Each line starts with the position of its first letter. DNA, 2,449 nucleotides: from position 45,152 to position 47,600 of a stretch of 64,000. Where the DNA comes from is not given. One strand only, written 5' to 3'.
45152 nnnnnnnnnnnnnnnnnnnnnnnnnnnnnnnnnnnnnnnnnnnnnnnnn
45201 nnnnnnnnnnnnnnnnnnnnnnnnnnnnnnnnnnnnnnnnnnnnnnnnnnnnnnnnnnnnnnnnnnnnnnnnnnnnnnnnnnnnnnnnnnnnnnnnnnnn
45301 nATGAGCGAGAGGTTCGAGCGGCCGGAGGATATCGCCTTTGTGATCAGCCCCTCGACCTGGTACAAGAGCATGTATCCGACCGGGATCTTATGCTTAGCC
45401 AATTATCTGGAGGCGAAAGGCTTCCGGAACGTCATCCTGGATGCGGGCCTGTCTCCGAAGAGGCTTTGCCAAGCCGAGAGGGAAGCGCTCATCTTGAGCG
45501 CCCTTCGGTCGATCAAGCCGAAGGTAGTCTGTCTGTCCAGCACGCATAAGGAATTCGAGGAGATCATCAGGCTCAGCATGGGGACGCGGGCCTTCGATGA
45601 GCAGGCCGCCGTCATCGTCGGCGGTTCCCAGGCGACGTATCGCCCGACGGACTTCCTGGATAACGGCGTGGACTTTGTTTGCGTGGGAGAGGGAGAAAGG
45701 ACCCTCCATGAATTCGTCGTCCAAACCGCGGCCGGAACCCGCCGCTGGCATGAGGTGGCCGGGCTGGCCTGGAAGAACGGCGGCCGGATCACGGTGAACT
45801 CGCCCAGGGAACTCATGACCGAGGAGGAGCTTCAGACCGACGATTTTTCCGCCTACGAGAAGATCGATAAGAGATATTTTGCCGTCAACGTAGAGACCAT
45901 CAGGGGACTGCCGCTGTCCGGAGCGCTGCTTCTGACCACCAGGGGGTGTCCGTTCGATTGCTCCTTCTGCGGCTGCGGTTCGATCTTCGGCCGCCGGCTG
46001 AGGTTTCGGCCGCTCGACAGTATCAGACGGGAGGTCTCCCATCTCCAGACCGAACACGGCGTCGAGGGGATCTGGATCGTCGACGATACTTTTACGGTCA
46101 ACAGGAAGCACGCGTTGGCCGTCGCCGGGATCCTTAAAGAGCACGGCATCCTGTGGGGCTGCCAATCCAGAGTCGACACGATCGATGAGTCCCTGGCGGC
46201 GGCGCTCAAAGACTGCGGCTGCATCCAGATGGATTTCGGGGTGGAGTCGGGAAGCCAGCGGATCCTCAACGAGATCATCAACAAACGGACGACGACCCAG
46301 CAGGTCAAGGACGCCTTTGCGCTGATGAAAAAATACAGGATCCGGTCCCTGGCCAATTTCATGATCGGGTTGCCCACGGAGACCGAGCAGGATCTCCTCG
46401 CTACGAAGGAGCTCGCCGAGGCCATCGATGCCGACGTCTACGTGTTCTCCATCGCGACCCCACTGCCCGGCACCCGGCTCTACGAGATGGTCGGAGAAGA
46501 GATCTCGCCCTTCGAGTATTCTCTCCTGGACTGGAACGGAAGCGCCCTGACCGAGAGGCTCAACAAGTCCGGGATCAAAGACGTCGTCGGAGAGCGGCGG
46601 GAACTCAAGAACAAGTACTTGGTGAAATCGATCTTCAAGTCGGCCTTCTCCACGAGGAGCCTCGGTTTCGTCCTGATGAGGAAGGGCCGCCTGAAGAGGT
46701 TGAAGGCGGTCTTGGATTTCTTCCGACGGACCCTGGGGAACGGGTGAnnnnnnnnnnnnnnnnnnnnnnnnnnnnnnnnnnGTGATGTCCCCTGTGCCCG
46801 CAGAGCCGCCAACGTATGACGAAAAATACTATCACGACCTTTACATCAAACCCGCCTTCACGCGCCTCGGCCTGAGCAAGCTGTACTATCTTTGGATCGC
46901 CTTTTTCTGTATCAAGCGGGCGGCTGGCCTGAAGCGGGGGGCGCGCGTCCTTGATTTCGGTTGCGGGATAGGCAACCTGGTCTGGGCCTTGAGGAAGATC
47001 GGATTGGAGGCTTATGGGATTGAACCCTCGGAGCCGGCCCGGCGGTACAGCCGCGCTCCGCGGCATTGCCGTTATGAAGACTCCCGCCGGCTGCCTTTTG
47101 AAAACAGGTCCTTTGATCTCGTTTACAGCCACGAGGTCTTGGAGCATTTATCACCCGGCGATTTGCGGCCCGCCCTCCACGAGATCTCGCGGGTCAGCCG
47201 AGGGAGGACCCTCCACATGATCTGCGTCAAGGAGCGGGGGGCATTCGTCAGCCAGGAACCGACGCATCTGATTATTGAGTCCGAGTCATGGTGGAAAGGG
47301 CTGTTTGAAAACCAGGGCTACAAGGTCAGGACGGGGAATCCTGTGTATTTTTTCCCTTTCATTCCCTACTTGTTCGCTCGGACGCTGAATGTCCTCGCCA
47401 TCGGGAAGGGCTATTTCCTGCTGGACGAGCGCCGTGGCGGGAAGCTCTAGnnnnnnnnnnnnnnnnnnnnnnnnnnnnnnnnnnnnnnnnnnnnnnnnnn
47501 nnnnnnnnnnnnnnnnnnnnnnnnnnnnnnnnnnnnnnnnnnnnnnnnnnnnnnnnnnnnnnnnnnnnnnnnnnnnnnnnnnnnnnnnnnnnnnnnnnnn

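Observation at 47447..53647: lpxK-lpxL-rph-UXS-GT2-ArnT-like operon: candidate polyprenyl-phosphate-pentose pathway linked to lipid A biosynthesis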

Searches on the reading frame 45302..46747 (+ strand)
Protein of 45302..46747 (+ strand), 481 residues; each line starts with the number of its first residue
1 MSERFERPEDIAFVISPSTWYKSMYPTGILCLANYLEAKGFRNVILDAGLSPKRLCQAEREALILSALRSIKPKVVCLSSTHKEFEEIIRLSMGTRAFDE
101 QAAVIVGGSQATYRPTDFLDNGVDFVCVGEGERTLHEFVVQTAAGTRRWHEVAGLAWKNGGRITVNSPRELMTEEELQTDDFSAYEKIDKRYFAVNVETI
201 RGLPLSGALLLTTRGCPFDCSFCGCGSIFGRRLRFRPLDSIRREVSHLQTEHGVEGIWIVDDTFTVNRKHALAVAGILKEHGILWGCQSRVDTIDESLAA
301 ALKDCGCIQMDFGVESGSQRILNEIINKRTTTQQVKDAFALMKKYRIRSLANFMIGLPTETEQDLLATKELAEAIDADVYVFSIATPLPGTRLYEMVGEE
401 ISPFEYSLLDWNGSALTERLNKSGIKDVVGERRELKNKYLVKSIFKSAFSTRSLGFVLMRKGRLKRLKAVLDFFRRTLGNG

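Call 24: search_protein_families(library=pfam, proteins=[window:45302-46747:+], max_evalue=0.01)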
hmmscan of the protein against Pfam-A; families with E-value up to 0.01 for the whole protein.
window:45302-46747:+ (481 aa): 3 families
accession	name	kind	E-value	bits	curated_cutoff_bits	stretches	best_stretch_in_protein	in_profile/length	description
PF04055.27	Radical_SAM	-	3e-29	102.8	29.5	1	212-371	3-165/166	Radical SAM superfamily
PF02310.24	B12-binding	-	1.2e-16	61.1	32.1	1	23-138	11-120/121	B12 binding domain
PF19864.5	Radical_SAM_N2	-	0.0017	18.3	29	1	99-142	83-125/151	Radical SAM proteins, N-terminal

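Call 85: search_protein_families(library=ncbifam, proteins=[window:45302-46747:+], max_evalue=0.00001)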
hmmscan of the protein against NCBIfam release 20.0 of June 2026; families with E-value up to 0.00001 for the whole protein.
window:45302-46747:+ (481 aa): 24 families
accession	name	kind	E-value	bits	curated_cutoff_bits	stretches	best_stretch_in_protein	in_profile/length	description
TIGR02026.1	BchE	equivalog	2.1e-41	142.3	481.35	1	22-451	18-440/497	magnesium-protoporphyrin IX monomethyl ester anaerobic oxidative cyclase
TIGR04014.1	B12_SAM_MJ_0865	equivalog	5.7e-40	137.4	360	1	75-399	41-360/434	methyl-coenzyme M reductase glutamine C-methyltransferase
NF050148.1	rSAM_ApyD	equivalog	5.8e-39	134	750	1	28-405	27-401/645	RiPP biosynthesis radical SAM protein ApyD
TIGR03471.1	HpnJ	equivalog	3.7e-38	131.6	577.6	1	94-400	90-390/472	hopanoid biosynthesis associated radical SAM protein HpnJ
TIGR04013.1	B12_SAM_MJ_1487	hypoth_equivalog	9.8e-34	116.8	251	2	64-250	34-194/382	TIGR04013 family B12-binding domain/radical SAM domain-containing protein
NF038361.1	rSAM_Sden_1168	equivalog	3.6e-31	108.3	575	1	84-396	153-472/560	Sden_1168 family B12-binding radical SAM P-methyltransferase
TIGR04479.1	bcpD_PhpK_rSAM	subfamily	4.9e-31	107.7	600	1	24-381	70-415/504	PhpK family radical SAM P-methyltransferase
TIGR04072.2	rSAM_ladder_B12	equivalog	8.3e-30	103.8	360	1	23-397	15-372/443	lipid biosynthesis B12-binding/radical SAM protein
TIGR04367.1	HpnR_B12_rSAM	equivalog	4e-26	91.6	650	1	57-451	45-428/490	hopanoid C-3 methylase HpnR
NF033070.1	rSAM_AprD4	equivalog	1.3e-25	90.2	500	1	213-396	202-389/456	AprD4 family radical SAM diol-dehydratase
TIGR04295.1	B12_rSAM_oligo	hypoth_equivalog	3.3e-24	85.4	400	1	96-344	95-332/422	TIGR04295 family B12-binding domain-containing radical SAM protein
TIGR04385.1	B12_rSAM_cofa1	equivalog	7e-22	78.2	450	1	23-375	17-364/438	B12 lower ligand biosynthesis radical SAM protein BzaD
TIGR04190.1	B12_SAM_Ta0216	equivalog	9e-20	70.8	500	1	12-375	24-394/554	TIGR04190 family B12-binding domain/radical SAM domain protein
TIGR03975.1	rSAM_ocin_1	subfamily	1.7e-18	66.5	281.85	1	66-365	122-420/606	RiPP maturation radical SAM C-methyltransferase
TIGR03960.1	rSAM_fuse_unch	hypoth_equivalog_domain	5e-16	58.3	462.3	1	211-379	257-428/605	TIGR03960 family B12-binding radical SAM protein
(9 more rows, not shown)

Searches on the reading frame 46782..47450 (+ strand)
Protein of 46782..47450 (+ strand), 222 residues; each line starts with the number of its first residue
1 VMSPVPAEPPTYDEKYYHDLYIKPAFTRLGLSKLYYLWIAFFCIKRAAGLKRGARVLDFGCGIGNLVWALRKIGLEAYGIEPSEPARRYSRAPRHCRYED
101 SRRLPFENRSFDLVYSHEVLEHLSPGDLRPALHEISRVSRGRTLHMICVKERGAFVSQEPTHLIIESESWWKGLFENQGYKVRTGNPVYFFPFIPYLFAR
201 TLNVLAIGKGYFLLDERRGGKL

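Call 24: search_protein_families(library=pfam, proteins=[window:46782-47450:+], max_evalue=0.01)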
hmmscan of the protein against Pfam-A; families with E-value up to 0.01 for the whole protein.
window:46782-47450:+ (222 aa): 6 families
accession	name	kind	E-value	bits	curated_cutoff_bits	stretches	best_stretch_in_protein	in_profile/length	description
PF08241.18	Methyltransf_11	-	1.4e-14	55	21.2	1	57-140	1-88/95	Methyltransferase domain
PF13489.12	Methyltransf_23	-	1.9e-13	50.9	27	1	45-179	14-141/164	Methyltransferase domain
PF13649.12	Methyltransf_25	-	4.7e-13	50.1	27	1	56-139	1-93/97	Methyltransferase domain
PF08242.18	Methyltransf_12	-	2.7e-10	41.3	30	1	57-138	1-91/98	Methyltransferase domain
PF13847.12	Methyltransf_31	-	5.4e-06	26.6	27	1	51-146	2-108/145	Methyltransferase domain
PF07021.18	MetW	-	0.00019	21.6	21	1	50-84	11-46/193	Methionine biosynthesis protein MetW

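Call 85: search_protein_families(library=ncbifam, proteins=[window:46782-47450:+], max_evalue=0.00001)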
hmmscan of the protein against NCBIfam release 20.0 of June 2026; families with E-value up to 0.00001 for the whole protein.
window:46782-47450:+ (222 aa): 6 families
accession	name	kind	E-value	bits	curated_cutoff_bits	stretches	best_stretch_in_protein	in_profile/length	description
NF045667.1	MTase_DVU1556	equivalog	1.2e-12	47.7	155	1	47-140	17-112/213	DVU_1556 family methyltransferase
NF004851.0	PRK06202.1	equivalog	2.7e-08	33.5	243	1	51-147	59-166/237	hypothetical protein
TIGR03587.1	Pse_Me-ase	hypoth_equivalog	5.6e-07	29.9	112.05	1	50-140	41-135/204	pseudaminic acid biosynthesis-associated methylase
NF041255.1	mycofact_MftM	equivalog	2.3e-06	27.1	200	1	45-143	132-237/289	mycofactocin oligosaccharide methyltransferase MftM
NF007610.0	PRK10258.1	equivalog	2.7e-06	26.9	342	1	51-141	41-132/251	malonyl-ACP O-methyltransferase BioC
NF043040.1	corrin_prot_MT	hypoth_equivalog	7.4e-06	25.5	180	0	50-138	38-138/216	corrinoid protein-associated methyltransferase CpaM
